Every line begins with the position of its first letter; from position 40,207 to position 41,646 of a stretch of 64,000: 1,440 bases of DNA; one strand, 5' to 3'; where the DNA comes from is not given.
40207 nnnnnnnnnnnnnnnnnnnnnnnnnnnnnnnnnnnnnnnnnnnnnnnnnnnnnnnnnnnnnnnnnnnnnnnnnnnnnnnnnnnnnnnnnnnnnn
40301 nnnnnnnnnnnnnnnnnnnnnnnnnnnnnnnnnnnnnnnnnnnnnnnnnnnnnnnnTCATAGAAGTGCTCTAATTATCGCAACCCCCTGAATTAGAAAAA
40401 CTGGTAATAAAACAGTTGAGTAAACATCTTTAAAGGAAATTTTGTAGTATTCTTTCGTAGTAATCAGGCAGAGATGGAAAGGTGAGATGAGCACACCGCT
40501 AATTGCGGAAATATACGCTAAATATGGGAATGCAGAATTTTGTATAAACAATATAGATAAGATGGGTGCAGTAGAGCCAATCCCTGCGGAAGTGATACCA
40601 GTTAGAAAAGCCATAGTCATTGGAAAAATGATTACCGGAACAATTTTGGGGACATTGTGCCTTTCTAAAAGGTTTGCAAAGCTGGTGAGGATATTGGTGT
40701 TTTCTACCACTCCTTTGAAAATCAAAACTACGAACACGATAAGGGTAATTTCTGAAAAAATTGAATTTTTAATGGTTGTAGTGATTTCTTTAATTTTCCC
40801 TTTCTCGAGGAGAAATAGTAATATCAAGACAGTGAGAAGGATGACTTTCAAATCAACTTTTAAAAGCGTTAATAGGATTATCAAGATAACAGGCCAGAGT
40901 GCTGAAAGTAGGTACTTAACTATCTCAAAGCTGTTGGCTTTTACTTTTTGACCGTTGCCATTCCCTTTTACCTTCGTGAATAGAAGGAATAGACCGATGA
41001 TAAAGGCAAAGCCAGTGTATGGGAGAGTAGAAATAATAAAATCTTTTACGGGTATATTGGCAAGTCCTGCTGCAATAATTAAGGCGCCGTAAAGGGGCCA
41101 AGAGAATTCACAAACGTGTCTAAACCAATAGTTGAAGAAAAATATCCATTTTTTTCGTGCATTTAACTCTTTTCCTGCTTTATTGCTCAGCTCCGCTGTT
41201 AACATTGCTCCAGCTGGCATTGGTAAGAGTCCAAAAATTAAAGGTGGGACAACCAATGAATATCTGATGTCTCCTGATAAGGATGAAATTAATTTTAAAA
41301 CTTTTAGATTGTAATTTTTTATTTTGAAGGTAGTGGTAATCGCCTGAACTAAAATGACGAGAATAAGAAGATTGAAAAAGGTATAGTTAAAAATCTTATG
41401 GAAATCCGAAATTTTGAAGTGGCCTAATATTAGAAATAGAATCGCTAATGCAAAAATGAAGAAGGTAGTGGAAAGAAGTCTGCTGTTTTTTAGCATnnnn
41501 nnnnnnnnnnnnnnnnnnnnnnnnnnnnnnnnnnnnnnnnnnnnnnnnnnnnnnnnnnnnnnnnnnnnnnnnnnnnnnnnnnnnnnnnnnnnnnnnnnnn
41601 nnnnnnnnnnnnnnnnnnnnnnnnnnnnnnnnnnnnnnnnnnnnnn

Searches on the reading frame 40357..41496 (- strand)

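Call 9: search_protein_families(library=ncbifam, proteins=[window:40357-41496:-], max_evalue=0.01)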
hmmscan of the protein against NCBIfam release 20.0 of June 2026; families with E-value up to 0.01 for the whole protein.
window:40357-41496:- (379 aa): 1 family
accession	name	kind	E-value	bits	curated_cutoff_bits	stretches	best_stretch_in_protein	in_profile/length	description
TIGR00529.1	AF0261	hypoth_equivalog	1.8e-51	175.7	378.4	1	16-374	29-381/387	TIGR00529 family membrane protein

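Call 10: search_protein_families(library=pfam, proteins=[window:40357-41496:-], max_evalue=0.01)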
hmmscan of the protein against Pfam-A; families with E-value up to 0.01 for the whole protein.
window:40357-41496:- (379 aa): 1 family
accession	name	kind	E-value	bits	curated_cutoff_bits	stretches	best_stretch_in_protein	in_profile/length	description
PF04165.18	DUF401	-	1.4e-40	140.4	24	1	41-370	56-383/393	Protein of unknown function (DUF401)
